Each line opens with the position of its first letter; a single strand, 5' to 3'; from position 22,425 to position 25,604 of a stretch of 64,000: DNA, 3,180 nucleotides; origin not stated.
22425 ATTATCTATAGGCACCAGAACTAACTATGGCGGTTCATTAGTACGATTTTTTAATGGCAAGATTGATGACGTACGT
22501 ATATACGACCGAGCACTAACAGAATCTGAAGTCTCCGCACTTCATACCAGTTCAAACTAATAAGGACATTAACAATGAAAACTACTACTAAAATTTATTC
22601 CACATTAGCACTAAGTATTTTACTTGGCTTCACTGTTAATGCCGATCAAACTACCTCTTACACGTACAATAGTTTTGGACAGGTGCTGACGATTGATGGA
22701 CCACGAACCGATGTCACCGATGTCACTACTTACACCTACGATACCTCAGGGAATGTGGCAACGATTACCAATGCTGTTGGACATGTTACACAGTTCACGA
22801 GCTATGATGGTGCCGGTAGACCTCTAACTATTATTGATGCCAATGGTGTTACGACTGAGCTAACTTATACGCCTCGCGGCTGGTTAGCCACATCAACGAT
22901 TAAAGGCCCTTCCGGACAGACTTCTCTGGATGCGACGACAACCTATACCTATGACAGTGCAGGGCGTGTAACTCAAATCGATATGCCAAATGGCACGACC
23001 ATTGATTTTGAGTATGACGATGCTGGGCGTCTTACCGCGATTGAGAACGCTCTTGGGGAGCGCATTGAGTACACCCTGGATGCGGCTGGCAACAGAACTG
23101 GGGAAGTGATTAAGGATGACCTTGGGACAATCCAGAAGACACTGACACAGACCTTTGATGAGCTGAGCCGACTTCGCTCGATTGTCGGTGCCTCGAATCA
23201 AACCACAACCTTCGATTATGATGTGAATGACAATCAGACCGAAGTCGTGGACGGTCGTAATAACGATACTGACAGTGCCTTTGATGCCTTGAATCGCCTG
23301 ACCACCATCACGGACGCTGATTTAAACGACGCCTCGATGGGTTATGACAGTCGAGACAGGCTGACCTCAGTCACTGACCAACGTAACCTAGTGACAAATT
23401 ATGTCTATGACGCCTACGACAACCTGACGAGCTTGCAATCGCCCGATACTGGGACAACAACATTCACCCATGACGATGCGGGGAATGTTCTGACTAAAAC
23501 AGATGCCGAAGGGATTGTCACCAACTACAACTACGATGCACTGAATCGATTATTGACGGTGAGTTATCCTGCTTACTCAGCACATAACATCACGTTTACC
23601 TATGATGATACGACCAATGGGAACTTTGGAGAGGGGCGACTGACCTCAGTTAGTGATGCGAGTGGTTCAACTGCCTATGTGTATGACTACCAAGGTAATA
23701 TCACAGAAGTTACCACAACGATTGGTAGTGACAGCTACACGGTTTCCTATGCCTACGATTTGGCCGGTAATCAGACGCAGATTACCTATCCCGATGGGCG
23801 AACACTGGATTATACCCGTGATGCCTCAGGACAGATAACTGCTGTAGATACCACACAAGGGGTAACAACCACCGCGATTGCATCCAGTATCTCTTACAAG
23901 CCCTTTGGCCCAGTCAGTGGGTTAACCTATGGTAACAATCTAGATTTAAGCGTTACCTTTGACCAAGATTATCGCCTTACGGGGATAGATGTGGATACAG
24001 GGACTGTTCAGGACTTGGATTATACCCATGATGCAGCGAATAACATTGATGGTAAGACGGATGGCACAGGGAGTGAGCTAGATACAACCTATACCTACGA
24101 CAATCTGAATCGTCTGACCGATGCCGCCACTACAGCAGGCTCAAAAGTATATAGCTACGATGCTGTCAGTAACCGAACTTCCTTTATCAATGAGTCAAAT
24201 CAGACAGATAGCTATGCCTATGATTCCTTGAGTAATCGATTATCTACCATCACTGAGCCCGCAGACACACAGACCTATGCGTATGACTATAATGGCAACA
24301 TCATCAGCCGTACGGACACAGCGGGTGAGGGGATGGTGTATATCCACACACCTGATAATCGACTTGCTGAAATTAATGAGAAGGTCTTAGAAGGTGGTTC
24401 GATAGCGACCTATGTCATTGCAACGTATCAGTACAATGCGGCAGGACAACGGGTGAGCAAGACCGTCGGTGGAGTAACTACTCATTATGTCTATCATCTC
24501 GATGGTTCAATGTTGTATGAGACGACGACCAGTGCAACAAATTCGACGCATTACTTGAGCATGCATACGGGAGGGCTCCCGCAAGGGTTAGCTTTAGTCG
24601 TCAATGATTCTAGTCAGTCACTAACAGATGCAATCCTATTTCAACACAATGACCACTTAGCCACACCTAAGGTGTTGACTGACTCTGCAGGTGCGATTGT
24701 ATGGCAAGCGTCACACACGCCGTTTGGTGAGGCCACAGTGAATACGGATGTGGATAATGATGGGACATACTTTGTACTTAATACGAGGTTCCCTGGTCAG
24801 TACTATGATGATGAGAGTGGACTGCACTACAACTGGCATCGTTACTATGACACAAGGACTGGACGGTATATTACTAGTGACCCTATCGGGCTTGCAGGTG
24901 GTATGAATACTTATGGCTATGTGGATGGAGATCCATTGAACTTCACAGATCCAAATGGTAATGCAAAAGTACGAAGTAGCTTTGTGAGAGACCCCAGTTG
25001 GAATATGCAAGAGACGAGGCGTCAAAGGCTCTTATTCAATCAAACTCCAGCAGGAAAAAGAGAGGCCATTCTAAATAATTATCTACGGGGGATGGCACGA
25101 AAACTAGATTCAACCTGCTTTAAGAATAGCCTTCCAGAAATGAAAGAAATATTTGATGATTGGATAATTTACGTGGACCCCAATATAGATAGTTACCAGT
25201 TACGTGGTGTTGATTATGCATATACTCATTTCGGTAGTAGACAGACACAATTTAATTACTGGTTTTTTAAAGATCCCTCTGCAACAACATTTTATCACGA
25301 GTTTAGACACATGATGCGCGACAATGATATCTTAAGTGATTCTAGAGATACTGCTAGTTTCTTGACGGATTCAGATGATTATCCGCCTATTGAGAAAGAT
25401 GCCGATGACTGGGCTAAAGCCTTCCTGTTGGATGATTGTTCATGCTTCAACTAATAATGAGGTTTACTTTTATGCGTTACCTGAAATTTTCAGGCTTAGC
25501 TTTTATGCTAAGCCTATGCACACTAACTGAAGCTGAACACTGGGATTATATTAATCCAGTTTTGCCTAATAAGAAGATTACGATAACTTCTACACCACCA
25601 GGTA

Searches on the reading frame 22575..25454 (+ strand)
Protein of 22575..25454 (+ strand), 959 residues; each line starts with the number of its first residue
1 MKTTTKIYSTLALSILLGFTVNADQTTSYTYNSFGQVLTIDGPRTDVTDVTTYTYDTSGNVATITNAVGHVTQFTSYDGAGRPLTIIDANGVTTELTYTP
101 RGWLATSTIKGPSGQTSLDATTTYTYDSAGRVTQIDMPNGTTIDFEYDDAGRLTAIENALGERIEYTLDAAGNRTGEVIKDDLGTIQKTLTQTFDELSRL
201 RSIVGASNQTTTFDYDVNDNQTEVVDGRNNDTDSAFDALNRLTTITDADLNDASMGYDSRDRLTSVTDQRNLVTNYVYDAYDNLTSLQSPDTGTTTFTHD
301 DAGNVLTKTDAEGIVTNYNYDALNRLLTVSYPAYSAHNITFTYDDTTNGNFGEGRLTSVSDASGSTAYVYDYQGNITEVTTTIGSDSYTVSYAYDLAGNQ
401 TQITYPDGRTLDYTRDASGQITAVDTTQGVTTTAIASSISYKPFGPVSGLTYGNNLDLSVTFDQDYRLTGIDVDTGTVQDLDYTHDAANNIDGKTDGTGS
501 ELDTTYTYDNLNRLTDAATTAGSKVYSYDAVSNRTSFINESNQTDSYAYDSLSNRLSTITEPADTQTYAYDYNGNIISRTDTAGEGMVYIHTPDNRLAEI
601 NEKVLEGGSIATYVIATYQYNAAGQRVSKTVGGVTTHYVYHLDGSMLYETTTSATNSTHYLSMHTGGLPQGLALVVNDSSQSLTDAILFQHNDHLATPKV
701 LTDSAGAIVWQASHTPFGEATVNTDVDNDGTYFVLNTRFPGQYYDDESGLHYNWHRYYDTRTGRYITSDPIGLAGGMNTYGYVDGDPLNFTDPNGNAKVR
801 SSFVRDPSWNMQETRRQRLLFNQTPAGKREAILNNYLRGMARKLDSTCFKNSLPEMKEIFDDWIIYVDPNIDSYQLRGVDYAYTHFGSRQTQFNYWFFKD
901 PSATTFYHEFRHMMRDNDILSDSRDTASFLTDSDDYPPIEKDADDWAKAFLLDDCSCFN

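Call 5: search_protein_families(library=pfam, proteins=[window:22575-25454:+], max_evalue=0.01)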
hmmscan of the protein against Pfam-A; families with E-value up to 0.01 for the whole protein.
window:22575-25454:+ (959 aa): 2 families
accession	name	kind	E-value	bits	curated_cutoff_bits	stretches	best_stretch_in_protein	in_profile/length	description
PF05593.20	RHS_repeat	-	2.3e-66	219.5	22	12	299-334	1-36/38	RHS Repeat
PF03527.20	RHS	-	2.6e-09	37.2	27.9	1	689-722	3-36/38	RHS protein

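Call 12: find_encoding_contigs(protein=window:22575-25454:+, flank=10000, max_places=6)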
Protein window:22575-25454:+ (959 aa): no gene with exactly this product is on record in the collection.

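Call 14: find_homologous_proteins(query=window:22575-25454:+, max_evalue=1e-20)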
Query window:22575-25454:+ (959 aa): 7265 proteins with E <= 1e-20 among 8000 candidates; the best 120 are listed.
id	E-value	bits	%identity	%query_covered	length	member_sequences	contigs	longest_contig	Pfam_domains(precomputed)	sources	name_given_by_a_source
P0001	0.0e+0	2141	100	100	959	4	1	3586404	PF05593.20,PF25023.2,PF03527.21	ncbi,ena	-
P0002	3.3e-221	755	46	99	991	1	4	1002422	PF05593.20,PF25023.2,PF03527.21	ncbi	-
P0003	4.5e-216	738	51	69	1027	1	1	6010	PF05593.20,PF25275.2,PF25023.2,PF03527.21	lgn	-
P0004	3.3e-211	722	48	84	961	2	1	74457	PF05593.20,PF25023.2,PF03527.21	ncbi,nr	ncbi:RHS repeat-associated core domain-containing protein [Porticoccus sp. W117]|nr:RHS repeat-assoc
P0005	3.9e-210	719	49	82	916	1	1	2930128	PF05593.20,PF25023.2,PF03527.21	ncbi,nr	ncbi:RHS domain-containing protein [bacterium SCSIO 12696]|nr:RHS domain-containing protein [bacteri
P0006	7.5e-209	714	49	70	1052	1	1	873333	PF05593.20,PF25275.2,PF25023.2,PF03527.21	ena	-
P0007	4.1e-205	702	49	69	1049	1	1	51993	PF05593.20,PF25023.2,PF03527.21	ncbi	-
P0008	5.7e-204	698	49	67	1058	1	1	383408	PF05593.20,PF25275.2,PF25023.2,PF03527.21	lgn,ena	-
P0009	2.2e-202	693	50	69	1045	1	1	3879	PF05593.20,PF25275.2,PF25023.2,PF03527.21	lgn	-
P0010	1.6e-201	690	46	81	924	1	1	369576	PF05593.20,PF25023.2,PF03527.21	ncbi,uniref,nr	ncbi:RHS repeat protein [Exilibacterium tricleocarpae]|uniref:RHS repeat protein n=1 Tax=Exilibacter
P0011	8.6e-200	684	49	66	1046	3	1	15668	PF05593.20,PF25275.2,PF25023.2,PF03527.21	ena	-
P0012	1.8e-196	673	46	68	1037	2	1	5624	PF05593.20,PF25275.2,PF25023.2,PF03527.21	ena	-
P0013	1.9e-196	673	47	81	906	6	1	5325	PF05593.20,PF25023.2,PF03527.21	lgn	-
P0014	1.7e-195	670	45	71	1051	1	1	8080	PF05593.20,PF25275.2,PF25023.2,PF03527.21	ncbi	-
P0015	5.0e-194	665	46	83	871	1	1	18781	PF05593.20,PF25023.2,PF03527.21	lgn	-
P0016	1.7e-192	660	47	82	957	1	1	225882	PF05593.20,PF25023.2,PF03527.21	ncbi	-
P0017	3.9e-192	659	48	81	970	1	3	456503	PF05593.20,PF25023.2,PF03527.21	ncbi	-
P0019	4.8e-191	656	39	83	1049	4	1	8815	PF16990.12,PF05593.20,PF25023.2,PF03422.22,PF03527.21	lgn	-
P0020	2.4e-190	653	45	83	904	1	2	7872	PF05593.20,PF25023.2,PF03527.21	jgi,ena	-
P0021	1.1e-189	651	45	83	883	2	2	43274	PF05593.20,PF25023.2,PF03527.21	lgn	-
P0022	5.2e-189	649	43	90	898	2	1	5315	PF05593.20,PF25023.2,PF03527.21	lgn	-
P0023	6.0e-189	649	48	80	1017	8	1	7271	PF05593.20,PF25023.2,PF03527.21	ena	-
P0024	1.4e-188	647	48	81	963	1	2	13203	PF05593.20,PF25023.2,PF03527.21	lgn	-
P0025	2.5e-188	647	46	83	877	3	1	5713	PF15606.11,PF05593.20,PF25023.2,PF03527.21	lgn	-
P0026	4.1e-188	646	47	82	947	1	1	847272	PF05593.20,PF25023.2,PF03527.21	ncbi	-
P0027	1.7e-187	644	44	79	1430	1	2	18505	PF05593.20,PF25023.2,PF20148.5,PF03527.21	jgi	jgi:RHS repeat-associated protein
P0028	3.2e-187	643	44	83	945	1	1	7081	PF05593.20,PF25023.2,PF03527.21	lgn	-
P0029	4.0e-187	643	46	84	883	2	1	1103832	PF05593.20,PF25023.2,PF03527.21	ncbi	-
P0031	1.3e-186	641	37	89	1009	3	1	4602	PF16990.12,PF05593.20,PF25023.2,PF03422.22,PF03527.21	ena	-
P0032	1.7e-186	640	44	86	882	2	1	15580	PF05593.20,PF25023.2,PF03527.21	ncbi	-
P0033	1.9e-186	640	39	85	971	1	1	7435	PF05593.20,PF25023.2,PF03527.21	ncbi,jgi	jgi:RHS repeat-associated protein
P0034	2.3e-186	640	50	67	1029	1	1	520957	PF16990.12,PF05593.20,PF25023.2,PF03422.22,PF03527.21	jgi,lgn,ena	-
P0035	2.8e-186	640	46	65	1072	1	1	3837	PF05593.20,PF25023.2,PF03527.21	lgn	-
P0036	7.6e-186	638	45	83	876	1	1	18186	PF15606.11,PF05593.20,PF25023.2,PF03527.21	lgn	-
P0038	3.2e-185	636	46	72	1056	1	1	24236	PF16990.12,PF05593.20,PF25023.2,PF03422.22,PF03527.21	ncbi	-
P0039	3.4e-185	636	47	82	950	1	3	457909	PF05593.20,PF25023.2,PF03527.21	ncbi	-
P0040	7.0e-185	635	45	83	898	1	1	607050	PF05593.20,PF25023.2,PF03527.21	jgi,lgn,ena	-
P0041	2.2e-184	633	47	81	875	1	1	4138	PF05593.20,PF25023.2,PF03527.21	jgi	jgi:RHS repeat-associated protein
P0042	5.0e-184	632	48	66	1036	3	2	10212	PF05593.20,PF25275.2,PF25023.2,PF03527.21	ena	-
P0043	7.0e-184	632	45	68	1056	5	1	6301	PF16990.12,PF05593.20,PF25023.2,PF03422.22,PF03527.21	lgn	-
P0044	8.2e-184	632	45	80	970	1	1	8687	PF05593.20,PF25023.2,PF03527.21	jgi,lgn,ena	-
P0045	2.3e-183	630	44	80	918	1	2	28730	PF05593.20,PF25023.2,PF03527.21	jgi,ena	-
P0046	2.6e-183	630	39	82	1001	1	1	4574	PF05593.20,PF25023.2,PF03422.22,PF03527.21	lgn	-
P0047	3.2e-183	630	46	82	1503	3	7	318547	PF05593.20,PF15654.12,PF25023.2,PF03527.21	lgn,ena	-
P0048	1.1e-182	628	45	80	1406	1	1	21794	PF05593.20,PF25023.2,PF20148.5,PF03527.21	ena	-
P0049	3.5e-182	626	47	68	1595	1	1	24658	PF05593.20,PF25023.2,PF20148.5,PF03527.21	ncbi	ncbi:MAG: RHS repeat-associated core domain-containing protein [Pseudomonadota bacterium]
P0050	4.4e-182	626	46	67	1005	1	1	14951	PF18099.8,PF16990.12,PF05593.20,PF25023.2,PF03422.22,PF03527.21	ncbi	-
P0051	7.4e-182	625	43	82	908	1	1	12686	PF05593.20,PF25023.2,PF03527.21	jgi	jgi:RHS repeat-associated protein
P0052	1.3e-181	624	46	82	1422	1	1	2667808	PF05593.20,PF25023.2,PF20148.5,PF03527.21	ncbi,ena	-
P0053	1.3e-181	624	45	81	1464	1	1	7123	PF05593.20,PF25023.2,PF20148.5,PF03527.21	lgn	-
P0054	3.2e-181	623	44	82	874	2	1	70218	PF05593.20,PF25023.2,PF03527.21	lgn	-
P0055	3.6e-181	623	46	69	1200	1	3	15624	PF05593.20,PF25275.2,PF25023.2,PF03527.21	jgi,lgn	jgi:RHS repeat-associated protein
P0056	5.7e-181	622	45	67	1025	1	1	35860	PF05593.20,PF25023.2,PF03422.22,PF03527.21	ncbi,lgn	-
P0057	1.1e-180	621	43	77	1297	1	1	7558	PF05593.20,PF25275.2,PF25023.2,PF03527.21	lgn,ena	-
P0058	1.2e-180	621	39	82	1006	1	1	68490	PF05593.20,PF25023.2,PF03422.22,PF03527.21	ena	-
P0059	2.9e-180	620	42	91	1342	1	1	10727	PF05593.20,PF25023.2,PF20148.5,PF03527.21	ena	-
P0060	4.3e-180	619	44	82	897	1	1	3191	PF05593.20,PF25023.2,PF03527.21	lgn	-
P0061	4.5e-180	619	48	67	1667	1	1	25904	PF05593.20,PF25023.2,PF20148.5,PF03527.21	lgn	-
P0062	6.2e-180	619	46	82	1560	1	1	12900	PF05593.20,PF25023.2,PF03527.21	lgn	-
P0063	1.0e-179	618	43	85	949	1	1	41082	PF05593.20,PF25023.2,PF03527.21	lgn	-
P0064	1.9e-179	617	43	82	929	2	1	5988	PF05593.20,PF25023.2,PF03527.21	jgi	-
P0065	3.4e-179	616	43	83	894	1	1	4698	PF15523.11,PF05593.20,PF25023.2,PF03527.21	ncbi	-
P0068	5.3e-178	612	47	81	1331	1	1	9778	PF05593.20,PF12799.14,PF25023.2,PF13855.13,PF03527.21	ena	-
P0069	6.6e-178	612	44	81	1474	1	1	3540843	PF05593.20,PF25023.2,PF20148.5,PF03527.21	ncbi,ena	-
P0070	7.5e-178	612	43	83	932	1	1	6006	PF05593.20,PF25023.2,PF15535.13,PF03527.21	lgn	-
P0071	9.2e-178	612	43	70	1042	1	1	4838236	PF05593.20,PF25275.2,PF25023.2,PF03527.21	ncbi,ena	-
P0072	1.4e-177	611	38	81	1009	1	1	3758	PF05593.20,PF25023.2,PF03527.21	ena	-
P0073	3.2e-177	610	47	78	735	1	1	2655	PF05593.20,PF25023.2,PF03527.21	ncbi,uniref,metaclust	ncbi:RHS repeat domain-containing protein, partial [Cellvibrio mixtus]|uniref:RHS repeat domain-cont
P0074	3.7e-177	610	47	65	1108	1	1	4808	PF05593.20,PF25023.2,PF03527.21,PF15529.12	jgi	-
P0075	1.3e-176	608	42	81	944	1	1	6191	PF05593.20,PF25023.2,PF03527.21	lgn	-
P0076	1.3e-176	608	45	81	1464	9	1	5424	PF05593.20,PF25023.2,PF20148.5,PF03527.21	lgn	-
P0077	2.4e-176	607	45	67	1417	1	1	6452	PF05593.20,PF13385.14,PF25023.2,PF03527.21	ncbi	ncbi:MAG: RHS repeat-associated core domain-containing protein [Gammaproteobacteria bacterium]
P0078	5.6e-176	606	45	79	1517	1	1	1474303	PF05593.20,PF25023.2,PF20148.5,PF03527.21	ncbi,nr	ncbi:MAG: DUF6531 domain-containing protein [Candidatus Thiodiazotropha endolucinida]|nr:DUF6531 dom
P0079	6.5e-176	605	46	67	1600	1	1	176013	PF05593.20,PF25023.2,PF20148.5,PF03527.21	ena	-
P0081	9.4e-176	605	45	81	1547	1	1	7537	PF05593.20,PF25023.2,PF03527.21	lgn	-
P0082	1.1e-175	605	46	81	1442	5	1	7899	PF05593.20,PF25023.2,PF20148.5,PF03527.21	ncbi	ncbi:MAG: RHS repeat-associated core domain-containing protein [Chloroflexota bacterium]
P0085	2.3e-175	604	42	70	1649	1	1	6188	PF05593.20,PF25023.2,PF20148.5,PF03527.21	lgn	-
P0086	2.6e-175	603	45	65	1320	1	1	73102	PF05593.20,PF25275.2,PF25023.2,PF03527.21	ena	-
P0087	5.2e-175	602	48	65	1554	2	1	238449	PF05593.20,PF25275.2,PF25023.2,PF03527.21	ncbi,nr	ncbi:MAG: hypothetical protein NXH85_13880 [Pseudomonadaceae bacterium]|nr:hypothetical protein [Pse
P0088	7.0e-175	602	42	86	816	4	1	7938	PF05593.20,PF25023.2,PF03527.21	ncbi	-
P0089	9.8e-175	602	45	81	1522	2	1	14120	PF05593.20,PF25023.2,PF03527.21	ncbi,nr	ncbi:MAG: RHS repeat protein [Kangiella sp.]|nr:RHS repeat protein [Kangiella sp.]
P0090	1.6e-174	601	45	81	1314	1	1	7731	PF05593.20,PF25023.2,PF20148.5,PF10908.14,PF03527.21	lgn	-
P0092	2.3e-174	600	45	81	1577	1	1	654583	PF05593.20,PF25023.2,PF03527.21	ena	-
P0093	3.8e-174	600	44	85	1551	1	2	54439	PF05593.20,PF25023.2,PF03527.21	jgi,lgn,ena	jgi:RHS repeat-associated protein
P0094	4.5e-174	599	42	83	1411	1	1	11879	PF05593.20,PF25023.2,PF20148.5,PF03527.21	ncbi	ncbi:MAG TPA: RHS repeat-associated core domain-containing protein [Gammaproteobacteria bacterium]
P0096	7.6e-174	599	43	68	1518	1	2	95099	PF05593.20,PF25023.2,PF20148.5,PF03527.21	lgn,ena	-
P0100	6.4e-173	596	40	75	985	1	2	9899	PF05593.20,PF25023.2,PF03527.21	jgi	jgi:RHS repeat-associated protein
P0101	8.8e-173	595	42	82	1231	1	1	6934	PF05593.20,PF25023.2,PF00353.26,PF03527.21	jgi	jgi:RHS repeat-associated protein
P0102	1.5e-172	594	45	81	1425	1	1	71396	PF05593.20,PF25023.2,PF20148.5,PF10908.14,PF03527.21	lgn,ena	-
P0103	5.8e-172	592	45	80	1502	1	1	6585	PF05593.20,PF25023.2,PF03527.21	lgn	-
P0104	7.0e-172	592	39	83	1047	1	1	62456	PF18099.8,PF16990.12,PF05593.20,PF25023.2,PF03422.22,PF03527.21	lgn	-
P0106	1.2e-171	591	45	65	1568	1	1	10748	PF05593.20,PF25275.2,PF25023.2,PF20148.5,PF03527.21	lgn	-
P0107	1.9e-171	591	43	81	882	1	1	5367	PF05593.20,PF25023.2,PF03527.21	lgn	-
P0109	3.0e-171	590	45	80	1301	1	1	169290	PF05593.20,PF25023.2,PF03527.21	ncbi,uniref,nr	ncbi:RHS repeat-associated core domain-containing protein [Gilvimarinus algae]|uniref:RHS repeat-ass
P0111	8.1e-171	589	46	81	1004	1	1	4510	PF05593.20,PF25023.2,PF03527.21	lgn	-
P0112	9.4e-171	588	41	86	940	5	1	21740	PF05593.20,PF25023.2,PF03527.21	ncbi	-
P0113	1.1e-170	588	44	66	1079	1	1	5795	PF05593.20,PF25023.2,PF03527.21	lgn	-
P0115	1.2e-170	588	44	69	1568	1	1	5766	PF05593.20,PF25023.2,PF20148.5,PF03527.21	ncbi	-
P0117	1.6e-170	588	45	80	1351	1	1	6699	PF05593.20,PF25023.2,PF03527.21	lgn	-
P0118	1.9e-170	587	43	69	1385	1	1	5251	PF05593.20,PF25023.2,PF03527.21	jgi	jgi:RHS repeat-associated protein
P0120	4.2e-170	586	44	70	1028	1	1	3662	PF05593.20,PF25023.2,PF22322.2,PF03527.21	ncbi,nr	ncbi:MAG: hypothetical protein GY753_12505 [Gammaproteobacteria bacterium]|nr:hypothetical protein [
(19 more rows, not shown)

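Call 16: find_encoding_contigs(protein=P0001, flank=10000, max_places=6)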
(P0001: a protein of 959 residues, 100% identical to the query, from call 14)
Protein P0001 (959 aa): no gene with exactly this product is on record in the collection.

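Call 18: find_encoding_contigs(protein=P0122, flank=10000, max_places=6)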
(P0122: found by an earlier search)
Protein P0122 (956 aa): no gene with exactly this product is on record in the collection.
